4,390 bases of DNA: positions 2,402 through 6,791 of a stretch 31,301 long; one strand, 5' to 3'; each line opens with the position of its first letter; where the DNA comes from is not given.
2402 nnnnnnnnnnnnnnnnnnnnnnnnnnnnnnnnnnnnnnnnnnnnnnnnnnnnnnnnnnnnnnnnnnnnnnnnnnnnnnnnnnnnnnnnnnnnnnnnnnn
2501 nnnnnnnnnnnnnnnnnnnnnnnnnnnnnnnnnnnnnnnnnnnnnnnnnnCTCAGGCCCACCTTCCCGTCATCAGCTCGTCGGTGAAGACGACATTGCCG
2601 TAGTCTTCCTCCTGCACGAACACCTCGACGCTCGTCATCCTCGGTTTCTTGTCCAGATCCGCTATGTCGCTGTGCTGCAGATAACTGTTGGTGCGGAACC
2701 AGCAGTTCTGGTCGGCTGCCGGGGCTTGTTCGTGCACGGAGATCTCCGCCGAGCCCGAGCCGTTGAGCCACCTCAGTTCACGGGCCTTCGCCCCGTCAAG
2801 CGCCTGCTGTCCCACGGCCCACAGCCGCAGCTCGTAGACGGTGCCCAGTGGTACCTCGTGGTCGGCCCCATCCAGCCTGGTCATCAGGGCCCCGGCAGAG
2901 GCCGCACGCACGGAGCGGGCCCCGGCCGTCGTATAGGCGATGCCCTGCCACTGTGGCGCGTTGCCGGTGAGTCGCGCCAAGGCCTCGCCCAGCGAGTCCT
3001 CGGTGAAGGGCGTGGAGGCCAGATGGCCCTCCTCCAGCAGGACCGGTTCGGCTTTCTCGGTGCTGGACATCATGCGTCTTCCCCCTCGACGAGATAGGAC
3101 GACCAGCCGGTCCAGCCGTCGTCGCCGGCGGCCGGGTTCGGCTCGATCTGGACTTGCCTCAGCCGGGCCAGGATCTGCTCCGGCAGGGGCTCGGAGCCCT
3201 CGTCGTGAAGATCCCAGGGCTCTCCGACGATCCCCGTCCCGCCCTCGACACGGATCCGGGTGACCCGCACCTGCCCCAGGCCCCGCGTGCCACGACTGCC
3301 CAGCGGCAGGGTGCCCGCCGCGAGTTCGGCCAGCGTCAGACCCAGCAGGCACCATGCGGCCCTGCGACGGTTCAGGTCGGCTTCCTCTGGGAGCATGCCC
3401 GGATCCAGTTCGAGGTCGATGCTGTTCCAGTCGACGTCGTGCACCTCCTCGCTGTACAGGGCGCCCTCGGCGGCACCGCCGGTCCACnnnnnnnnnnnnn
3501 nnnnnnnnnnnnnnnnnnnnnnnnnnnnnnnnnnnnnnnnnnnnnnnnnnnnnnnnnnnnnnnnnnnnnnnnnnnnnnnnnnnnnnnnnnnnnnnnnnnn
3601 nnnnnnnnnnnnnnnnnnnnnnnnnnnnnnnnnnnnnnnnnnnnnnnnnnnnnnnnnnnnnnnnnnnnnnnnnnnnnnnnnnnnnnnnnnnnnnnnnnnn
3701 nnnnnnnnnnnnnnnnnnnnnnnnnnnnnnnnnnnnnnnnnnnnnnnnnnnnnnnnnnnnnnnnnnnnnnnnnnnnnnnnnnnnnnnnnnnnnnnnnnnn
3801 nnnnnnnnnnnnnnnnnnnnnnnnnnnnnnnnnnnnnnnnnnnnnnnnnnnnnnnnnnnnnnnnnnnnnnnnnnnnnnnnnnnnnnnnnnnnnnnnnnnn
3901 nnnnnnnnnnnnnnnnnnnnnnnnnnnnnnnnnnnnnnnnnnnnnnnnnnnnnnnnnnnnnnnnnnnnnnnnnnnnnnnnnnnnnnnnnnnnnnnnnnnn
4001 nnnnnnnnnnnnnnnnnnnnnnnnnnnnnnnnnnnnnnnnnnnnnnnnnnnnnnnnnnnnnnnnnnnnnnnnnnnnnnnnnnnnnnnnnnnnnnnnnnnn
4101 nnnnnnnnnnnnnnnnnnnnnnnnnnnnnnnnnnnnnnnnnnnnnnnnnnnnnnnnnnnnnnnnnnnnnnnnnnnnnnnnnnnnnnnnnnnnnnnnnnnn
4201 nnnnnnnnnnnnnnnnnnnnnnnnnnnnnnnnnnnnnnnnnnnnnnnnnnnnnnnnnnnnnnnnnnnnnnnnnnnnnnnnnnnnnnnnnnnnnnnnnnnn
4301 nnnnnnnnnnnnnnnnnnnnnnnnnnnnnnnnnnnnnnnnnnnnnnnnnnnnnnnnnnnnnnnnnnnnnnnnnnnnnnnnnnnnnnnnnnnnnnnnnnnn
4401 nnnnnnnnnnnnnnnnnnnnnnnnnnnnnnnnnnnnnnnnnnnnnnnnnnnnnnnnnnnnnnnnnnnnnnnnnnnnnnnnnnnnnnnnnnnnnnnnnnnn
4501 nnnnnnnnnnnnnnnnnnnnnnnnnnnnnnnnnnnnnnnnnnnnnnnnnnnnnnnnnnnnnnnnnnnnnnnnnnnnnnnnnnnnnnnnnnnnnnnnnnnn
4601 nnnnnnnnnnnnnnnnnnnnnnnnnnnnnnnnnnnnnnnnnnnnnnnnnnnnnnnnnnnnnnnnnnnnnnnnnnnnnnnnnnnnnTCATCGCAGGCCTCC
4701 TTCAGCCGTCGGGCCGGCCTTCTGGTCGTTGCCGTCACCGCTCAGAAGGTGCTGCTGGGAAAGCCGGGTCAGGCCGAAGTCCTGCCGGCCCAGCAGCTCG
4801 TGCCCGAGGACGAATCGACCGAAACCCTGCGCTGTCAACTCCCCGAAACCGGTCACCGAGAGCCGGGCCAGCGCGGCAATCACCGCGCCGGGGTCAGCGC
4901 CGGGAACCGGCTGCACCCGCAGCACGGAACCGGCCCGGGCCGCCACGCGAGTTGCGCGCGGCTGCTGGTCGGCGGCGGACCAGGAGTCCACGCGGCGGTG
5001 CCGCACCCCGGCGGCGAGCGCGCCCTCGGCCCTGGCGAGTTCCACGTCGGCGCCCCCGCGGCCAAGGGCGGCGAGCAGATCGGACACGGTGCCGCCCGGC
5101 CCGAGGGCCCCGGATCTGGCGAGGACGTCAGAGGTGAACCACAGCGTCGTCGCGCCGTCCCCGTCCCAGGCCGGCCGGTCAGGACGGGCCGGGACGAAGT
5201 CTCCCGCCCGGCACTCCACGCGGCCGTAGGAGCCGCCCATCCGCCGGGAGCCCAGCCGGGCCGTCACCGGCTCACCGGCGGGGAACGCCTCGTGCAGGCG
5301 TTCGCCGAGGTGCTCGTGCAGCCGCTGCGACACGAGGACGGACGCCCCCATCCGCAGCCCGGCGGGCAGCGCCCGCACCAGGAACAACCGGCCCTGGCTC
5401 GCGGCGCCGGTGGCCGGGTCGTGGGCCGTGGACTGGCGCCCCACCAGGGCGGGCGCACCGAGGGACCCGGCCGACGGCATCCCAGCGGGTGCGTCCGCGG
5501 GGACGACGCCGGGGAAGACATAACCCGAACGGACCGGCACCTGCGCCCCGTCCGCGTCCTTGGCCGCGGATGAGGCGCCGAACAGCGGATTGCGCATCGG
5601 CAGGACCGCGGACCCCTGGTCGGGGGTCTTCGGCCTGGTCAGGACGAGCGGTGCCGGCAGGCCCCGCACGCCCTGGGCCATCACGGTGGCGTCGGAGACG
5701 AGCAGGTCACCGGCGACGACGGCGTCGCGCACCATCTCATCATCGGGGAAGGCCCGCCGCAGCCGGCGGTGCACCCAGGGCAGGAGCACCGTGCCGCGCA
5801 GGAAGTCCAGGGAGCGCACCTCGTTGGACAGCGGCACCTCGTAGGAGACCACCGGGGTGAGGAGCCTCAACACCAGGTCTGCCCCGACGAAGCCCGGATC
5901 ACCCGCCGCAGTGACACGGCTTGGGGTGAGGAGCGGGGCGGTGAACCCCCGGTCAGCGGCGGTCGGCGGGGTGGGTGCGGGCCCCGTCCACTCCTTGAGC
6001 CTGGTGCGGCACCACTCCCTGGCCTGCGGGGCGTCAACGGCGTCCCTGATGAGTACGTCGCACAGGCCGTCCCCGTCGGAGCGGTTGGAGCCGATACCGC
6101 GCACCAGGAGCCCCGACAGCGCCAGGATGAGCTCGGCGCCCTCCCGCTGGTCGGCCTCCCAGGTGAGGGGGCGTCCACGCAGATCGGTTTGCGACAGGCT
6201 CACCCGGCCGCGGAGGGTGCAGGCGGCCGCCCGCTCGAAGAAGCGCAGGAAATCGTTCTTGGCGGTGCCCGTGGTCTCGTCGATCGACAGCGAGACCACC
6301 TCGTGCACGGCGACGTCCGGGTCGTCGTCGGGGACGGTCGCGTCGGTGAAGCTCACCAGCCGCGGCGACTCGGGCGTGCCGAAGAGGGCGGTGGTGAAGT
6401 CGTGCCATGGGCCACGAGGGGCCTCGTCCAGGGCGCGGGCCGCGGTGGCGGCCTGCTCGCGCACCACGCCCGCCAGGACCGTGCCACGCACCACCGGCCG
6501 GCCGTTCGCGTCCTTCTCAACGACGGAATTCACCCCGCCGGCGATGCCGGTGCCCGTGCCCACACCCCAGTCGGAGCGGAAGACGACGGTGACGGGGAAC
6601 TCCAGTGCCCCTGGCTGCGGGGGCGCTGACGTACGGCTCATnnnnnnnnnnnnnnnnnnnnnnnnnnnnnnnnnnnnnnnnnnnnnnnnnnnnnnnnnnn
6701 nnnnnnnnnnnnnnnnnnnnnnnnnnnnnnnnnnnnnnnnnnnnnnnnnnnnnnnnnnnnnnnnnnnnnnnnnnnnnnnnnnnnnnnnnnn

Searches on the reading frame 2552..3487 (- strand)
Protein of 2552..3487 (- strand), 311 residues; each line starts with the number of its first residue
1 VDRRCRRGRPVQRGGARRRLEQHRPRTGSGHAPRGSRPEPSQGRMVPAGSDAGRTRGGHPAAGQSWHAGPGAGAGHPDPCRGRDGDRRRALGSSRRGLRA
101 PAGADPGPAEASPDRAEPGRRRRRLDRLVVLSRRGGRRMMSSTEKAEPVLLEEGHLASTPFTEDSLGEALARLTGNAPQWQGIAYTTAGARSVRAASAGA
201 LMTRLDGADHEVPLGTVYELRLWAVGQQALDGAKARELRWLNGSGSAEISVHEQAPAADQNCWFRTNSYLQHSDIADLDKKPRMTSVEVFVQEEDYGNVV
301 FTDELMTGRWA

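Call 3: search_protein_families(library=pfam, proteins=[window:2552-3487:-], max_evalue=0.1)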
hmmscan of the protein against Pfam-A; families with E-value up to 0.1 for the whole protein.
window:2552-3487:- (311 aa): 0 families

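Call 4: search_protein_families(library=padloc, proteins=[window:2552-3487:-], max_evalue=0.1)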
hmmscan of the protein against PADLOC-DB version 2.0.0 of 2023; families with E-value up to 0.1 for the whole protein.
window:2552-3487:- (311 aa): 2 families
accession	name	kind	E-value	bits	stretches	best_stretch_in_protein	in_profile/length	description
PDLC01119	Csx19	-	1.1e-52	175.9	1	163-311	15-157/157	Csx19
PDLC01123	Csx19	-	1.6e-25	87.8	1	166-310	3-153/154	Csx19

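Call 6: search_protein_families(library=ncbifam, proteins=[window:2552-3487:-], max_evalue=0.01)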
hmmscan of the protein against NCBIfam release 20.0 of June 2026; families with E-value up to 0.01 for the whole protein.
window:2552-3487:- (311 aa): 0 families

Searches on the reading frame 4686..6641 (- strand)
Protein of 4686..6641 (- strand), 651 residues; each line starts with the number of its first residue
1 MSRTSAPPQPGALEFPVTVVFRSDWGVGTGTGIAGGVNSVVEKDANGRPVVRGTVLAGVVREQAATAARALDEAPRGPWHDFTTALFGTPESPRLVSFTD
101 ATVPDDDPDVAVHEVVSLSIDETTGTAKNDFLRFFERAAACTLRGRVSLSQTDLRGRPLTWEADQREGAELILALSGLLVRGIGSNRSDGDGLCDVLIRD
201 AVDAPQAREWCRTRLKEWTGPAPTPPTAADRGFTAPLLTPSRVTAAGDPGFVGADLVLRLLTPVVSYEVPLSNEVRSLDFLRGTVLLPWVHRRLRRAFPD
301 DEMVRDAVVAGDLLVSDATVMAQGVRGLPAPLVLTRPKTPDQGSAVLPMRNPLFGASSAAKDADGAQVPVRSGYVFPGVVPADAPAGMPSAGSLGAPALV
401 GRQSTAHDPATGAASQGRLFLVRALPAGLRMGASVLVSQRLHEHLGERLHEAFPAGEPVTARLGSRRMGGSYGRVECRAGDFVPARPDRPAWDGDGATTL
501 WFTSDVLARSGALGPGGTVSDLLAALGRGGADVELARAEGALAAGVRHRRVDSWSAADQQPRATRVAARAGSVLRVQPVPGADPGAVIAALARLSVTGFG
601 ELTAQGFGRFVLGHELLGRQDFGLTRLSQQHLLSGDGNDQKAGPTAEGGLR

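Call 3: search_protein_families(library=pfam, proteins=[window:4686-6641:-], max_evalue=0.1)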
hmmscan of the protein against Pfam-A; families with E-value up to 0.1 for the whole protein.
window:4686-6641:- (651 aa): 2 families
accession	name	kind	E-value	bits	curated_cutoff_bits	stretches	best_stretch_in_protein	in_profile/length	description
PF03787.20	RAMPs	-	3.7e-09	37.8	22.1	1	22-133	5-140/189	RAMP superfamily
PF06443.16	SEF14_adhesin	-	0.0072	16.7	22.8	1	11-68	63-120/165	SEF14-like adhesin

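Call 4: search_protein_families(library=padloc, proteins=[window:4686-6641:-], max_evalue=0.1)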
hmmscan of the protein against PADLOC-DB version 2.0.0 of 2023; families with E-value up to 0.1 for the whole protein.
window:4686-6641:- (651 aa): 21 families
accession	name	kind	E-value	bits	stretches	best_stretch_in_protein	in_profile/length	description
PDLC02110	Cas7_IIId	-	2.4e-16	58.4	1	18-199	6-169/171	-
PDLC01585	Csm3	-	4.1e-14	50.6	2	22-200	11-192/206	"CAS-III-A,CAS-III-D; effector_G7"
PDLC02113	Cas7_IIId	-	7.2e-14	49.7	1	22-199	9-192/207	-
PDLC01015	Csm3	-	3.9e-07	29.4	1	27-190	7-176/178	Csm3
PDLC01016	Csm3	-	2.7e-06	25.9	1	35-109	18-96/189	Csm3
PDLC01640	Cmr3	-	1.3e-05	23.3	1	530-613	255-322/324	"CAS-III-B,CAS-III-C; effector_G5"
PDLC01420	Cas5_IIId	-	9.9e-05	20.1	1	537-615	262-335/343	CAS-III-D; effector_G5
PDLC01441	Cmr4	-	0.00011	20.1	1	24-102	12-80/245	"CAS-III-B,CAS-III-C; effector_G7"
PDLC01361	Cmr3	-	0.00032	18.9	1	409-613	147-308/308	"CAS-III-B,CAS-III-C; effector_G5"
PDLC02112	Cas7_IIId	-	0.00048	16.9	1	41-161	36-137/434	-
PDLC02107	Cas7_IIId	-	0.00058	16.9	1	37-69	29-61/426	-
PDLC01313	Cas5_IIId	-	0.00067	17.7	1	542-615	264-333/338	CAS-III-D; effector_G5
PDLC01442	Csm3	-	0.0016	16.3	1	35-195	32-179/208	"CAS-III-A,CAS-III-D; effector_G7"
PDLC02111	Cas7_IIId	-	0.0035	14.3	1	44-91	250-295/417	-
PDLC01024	Cas5_IIId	-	0.004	14.5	1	547-615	327-392/402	"CRISPR-associated RAMP protein, Csx10 family"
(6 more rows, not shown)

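Call 6: search_protein_families(library=ncbifam, proteins=[window:4686-6641:-], max_evalue=0.01)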
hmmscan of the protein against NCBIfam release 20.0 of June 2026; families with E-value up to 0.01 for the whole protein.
window:4686-6641:- (651 aa): 0 families

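Call 41: search_solved_structures(query=window:4686-6641:-, max_evalue=0.01)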
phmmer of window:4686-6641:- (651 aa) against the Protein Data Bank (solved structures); distinct sequences matched with E-value up to 0.01: 1.
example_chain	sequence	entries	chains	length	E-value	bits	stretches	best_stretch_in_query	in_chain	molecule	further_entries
8s9t_A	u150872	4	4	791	4.4e-39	137.6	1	16-619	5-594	Cas7-Cas5-Cas11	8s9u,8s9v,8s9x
